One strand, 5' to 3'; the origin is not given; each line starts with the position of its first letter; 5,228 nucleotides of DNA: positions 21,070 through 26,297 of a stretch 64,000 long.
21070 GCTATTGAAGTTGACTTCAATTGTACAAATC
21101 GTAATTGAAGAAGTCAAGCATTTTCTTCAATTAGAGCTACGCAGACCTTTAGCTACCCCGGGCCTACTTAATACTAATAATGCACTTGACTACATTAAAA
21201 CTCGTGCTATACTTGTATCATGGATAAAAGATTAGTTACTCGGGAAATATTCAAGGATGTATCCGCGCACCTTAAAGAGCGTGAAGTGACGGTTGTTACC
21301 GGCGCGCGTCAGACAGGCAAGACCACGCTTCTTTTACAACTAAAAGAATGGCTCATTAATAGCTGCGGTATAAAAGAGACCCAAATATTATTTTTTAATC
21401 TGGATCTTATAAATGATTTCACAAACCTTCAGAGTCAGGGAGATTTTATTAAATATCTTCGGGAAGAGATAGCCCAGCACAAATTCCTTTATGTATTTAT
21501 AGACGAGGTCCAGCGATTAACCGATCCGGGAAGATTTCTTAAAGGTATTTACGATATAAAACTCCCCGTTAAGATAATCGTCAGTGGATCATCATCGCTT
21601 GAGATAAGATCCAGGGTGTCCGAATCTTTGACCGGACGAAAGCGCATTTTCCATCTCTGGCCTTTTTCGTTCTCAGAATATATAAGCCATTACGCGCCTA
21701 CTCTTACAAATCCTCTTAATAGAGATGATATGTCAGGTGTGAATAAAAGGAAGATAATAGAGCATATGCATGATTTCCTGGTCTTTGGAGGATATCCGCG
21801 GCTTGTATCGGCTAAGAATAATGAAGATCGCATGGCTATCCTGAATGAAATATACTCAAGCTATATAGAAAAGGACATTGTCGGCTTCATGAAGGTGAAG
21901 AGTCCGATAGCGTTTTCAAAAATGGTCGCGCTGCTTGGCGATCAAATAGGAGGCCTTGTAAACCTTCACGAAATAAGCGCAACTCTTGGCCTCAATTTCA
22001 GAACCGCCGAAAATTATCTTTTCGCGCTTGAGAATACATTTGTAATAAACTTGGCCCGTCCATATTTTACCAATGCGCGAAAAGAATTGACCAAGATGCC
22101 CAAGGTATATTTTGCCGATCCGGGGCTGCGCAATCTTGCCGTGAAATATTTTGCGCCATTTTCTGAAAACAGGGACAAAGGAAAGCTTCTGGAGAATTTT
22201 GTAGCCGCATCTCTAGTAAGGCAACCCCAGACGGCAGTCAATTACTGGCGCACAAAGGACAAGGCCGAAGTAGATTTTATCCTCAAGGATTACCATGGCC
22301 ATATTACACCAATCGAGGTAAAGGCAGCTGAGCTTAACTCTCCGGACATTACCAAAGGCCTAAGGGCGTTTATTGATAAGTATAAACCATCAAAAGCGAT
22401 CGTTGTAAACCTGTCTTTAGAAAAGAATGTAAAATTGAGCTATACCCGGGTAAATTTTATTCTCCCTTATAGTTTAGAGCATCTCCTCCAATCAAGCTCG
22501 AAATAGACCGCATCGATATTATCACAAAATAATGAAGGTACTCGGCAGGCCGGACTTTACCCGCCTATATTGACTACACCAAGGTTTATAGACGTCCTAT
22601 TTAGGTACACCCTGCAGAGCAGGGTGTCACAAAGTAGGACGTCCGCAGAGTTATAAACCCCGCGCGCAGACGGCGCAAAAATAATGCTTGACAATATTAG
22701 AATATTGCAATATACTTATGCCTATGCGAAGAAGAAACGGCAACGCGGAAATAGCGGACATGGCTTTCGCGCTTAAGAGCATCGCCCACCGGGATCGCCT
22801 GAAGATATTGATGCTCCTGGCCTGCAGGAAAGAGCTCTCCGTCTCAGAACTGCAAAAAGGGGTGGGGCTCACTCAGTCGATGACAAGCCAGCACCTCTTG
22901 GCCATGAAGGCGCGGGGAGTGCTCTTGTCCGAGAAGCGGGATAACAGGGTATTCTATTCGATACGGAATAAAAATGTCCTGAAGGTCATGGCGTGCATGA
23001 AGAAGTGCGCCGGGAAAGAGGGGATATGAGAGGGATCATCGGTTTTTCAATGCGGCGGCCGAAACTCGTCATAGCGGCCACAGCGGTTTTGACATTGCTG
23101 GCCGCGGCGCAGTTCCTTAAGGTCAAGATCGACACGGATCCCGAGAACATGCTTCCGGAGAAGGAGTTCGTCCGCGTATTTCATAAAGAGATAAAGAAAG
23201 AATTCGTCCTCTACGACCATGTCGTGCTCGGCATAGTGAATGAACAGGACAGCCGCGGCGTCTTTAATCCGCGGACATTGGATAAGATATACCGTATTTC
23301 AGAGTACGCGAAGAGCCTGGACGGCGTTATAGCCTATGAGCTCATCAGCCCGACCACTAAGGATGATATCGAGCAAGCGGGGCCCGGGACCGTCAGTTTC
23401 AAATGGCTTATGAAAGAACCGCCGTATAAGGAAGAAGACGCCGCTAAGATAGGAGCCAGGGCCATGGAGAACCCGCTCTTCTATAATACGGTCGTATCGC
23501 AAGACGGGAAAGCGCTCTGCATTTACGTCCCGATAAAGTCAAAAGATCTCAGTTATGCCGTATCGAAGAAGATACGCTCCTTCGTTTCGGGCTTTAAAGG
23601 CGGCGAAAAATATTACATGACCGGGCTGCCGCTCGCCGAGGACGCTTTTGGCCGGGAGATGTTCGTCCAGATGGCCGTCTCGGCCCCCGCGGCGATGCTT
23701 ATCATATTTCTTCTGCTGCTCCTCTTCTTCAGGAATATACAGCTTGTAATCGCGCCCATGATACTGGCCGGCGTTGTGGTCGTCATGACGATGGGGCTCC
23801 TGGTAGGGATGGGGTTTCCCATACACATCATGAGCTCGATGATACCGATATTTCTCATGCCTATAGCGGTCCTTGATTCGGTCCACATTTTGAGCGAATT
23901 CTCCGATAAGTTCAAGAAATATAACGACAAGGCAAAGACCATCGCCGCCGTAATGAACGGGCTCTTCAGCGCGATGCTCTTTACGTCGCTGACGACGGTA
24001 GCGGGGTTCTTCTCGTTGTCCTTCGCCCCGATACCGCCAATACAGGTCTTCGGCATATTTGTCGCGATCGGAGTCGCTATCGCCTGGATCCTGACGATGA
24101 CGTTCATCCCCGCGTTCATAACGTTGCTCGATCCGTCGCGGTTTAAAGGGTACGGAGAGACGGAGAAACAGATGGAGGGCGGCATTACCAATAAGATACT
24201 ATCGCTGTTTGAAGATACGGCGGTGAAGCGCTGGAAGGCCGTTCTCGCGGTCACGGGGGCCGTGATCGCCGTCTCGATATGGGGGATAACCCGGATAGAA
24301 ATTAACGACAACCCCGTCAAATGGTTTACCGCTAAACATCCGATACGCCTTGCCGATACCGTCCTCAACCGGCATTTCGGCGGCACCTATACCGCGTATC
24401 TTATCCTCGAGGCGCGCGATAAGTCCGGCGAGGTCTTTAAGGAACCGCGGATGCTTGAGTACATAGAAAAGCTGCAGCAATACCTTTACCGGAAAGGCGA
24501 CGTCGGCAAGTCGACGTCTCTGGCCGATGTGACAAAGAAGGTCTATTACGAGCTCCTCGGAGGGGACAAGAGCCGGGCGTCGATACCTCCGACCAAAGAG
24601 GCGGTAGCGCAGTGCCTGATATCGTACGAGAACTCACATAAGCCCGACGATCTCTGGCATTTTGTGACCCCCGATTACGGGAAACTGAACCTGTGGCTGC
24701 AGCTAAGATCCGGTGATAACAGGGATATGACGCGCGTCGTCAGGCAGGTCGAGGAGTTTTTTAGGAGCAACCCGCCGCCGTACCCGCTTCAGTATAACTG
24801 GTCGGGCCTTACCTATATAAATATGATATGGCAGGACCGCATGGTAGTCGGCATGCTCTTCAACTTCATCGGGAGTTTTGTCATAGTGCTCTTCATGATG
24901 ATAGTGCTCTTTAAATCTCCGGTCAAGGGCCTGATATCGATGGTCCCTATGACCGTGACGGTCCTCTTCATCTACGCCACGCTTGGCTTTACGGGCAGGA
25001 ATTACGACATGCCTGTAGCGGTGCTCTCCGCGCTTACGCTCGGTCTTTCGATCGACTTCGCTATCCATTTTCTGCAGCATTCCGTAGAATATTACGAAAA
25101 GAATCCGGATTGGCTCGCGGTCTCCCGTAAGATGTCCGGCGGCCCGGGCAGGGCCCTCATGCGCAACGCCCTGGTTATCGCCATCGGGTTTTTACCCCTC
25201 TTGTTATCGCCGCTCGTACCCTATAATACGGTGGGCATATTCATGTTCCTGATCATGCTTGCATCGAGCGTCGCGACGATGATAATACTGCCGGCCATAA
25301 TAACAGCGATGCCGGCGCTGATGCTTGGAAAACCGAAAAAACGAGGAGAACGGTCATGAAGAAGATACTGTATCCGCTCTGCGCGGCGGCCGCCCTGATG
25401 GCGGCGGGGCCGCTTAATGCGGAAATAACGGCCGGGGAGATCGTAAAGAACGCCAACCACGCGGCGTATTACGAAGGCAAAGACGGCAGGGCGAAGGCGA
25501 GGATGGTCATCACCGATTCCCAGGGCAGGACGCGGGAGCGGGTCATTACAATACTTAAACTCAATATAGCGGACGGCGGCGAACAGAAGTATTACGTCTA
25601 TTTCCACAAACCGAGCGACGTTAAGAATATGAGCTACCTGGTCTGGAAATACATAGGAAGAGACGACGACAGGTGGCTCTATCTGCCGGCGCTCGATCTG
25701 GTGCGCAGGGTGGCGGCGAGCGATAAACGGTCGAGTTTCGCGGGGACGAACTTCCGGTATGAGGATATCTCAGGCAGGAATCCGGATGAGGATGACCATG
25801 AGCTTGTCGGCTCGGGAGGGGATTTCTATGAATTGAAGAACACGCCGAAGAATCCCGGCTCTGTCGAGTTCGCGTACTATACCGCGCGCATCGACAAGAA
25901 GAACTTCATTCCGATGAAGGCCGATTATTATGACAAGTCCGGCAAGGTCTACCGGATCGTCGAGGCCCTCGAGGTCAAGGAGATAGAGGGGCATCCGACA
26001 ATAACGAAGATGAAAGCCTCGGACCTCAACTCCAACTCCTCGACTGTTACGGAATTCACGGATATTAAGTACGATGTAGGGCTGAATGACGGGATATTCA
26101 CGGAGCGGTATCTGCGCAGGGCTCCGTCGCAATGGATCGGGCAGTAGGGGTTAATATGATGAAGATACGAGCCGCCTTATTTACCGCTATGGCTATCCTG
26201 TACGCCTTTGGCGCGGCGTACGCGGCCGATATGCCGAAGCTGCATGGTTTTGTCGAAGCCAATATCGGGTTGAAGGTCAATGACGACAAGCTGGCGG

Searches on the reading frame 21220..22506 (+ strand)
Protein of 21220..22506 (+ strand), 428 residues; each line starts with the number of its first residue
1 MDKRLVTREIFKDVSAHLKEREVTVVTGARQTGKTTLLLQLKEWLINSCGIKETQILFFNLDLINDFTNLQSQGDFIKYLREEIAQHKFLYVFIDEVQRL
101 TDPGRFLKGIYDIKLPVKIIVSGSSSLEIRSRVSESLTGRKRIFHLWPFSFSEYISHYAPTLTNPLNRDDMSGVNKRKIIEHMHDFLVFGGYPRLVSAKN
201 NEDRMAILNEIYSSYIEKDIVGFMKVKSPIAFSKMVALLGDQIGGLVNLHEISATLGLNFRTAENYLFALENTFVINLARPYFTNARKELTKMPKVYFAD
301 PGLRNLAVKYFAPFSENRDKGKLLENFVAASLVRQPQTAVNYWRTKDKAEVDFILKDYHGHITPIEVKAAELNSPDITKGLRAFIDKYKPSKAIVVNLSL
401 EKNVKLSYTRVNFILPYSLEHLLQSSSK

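Call 8: search_protein_families(library=pfam, proteins=[window:21220-22506:+])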
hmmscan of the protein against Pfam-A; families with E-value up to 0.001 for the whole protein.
window:21220-22506:+ (428 aa): 5 families
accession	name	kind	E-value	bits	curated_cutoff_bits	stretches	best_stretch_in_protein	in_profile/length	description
PF13635.12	DUF4143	-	3.7e-37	128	28.1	1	217-369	1-159/160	Domain of unknown function (DUF4143)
PF13173.12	AAA_14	-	3.6e-32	111.5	27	1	21-154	2-128/129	AAA domain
PF25199.1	nSTAND_NTPase5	-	6.7e-06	26.4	34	1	4-121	18-130/145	Novel STAND NTPase 5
PF13401.12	AAA_22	-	7.6e-06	26.7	27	1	20-127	4-126/130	AAA domain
PF13191.12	AAA_16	-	0.00099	20.1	32.6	0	10-43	15-46/167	AAA ATPase domain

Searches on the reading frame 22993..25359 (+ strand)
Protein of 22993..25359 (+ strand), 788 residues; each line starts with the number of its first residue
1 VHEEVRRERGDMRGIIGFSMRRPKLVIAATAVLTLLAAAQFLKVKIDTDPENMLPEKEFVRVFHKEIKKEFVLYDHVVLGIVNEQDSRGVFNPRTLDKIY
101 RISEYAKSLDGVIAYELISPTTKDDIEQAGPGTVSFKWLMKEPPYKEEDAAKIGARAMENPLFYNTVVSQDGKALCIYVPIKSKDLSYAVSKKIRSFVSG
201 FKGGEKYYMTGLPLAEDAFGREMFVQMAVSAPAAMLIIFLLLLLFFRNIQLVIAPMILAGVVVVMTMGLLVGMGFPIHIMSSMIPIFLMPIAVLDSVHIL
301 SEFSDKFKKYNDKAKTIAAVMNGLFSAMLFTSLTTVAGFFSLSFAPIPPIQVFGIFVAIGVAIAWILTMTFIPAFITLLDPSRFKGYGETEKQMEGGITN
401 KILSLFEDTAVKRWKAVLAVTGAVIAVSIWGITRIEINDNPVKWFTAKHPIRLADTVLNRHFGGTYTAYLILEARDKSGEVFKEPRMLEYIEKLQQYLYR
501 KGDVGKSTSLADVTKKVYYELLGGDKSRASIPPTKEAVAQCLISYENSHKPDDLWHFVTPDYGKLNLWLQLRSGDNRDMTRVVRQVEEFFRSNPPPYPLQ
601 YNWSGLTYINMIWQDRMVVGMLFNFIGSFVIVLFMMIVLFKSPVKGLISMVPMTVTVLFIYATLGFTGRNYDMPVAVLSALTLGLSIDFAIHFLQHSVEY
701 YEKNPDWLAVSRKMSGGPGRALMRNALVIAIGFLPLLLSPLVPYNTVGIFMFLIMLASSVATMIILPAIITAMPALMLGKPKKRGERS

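Call 7: search_protein_families(library=pfam, proteins=[window:22993-25359:+])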
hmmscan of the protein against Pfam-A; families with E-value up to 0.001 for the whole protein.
window:22993-25359:+ (788 aa): 3 families
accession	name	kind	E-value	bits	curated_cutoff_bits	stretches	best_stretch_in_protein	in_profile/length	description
PF03176.21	MMPL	-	4.8e-37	128.1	20.5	2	158-395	71-315/333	MMPL family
PF12349.14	Sterol-sensing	-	1.3e-08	35.3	22.3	1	250-378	7-135/153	Sterol-sensing domain of SREBP cleavage-activation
PF02460.24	Patched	-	2.9e-08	34.1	23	1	247-376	26-154/156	Patched SSD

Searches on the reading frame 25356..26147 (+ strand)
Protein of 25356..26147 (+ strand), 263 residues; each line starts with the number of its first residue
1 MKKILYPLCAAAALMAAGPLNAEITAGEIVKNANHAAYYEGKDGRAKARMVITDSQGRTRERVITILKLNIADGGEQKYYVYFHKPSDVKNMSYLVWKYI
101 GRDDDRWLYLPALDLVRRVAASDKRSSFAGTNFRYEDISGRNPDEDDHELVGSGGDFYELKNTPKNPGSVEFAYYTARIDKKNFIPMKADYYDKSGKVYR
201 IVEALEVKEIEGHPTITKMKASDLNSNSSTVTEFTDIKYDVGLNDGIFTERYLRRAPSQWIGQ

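Call 7: search_protein_families(library=pfam, proteins=[window:25356-26147:+])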
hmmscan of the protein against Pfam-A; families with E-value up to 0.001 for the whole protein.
window:25356-26147:+ (263 aa): 2 families
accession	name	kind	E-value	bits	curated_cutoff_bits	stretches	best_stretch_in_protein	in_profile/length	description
PF17131.11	LolA_like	-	5.5e-56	189.6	30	1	75-255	1-184/184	Outer membrane lipoprotein-sorting protein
PF07044.18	DUF1329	-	6.7e-09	35.9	23.1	1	73-142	137-211/368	Protein of unknown function (DUF1329)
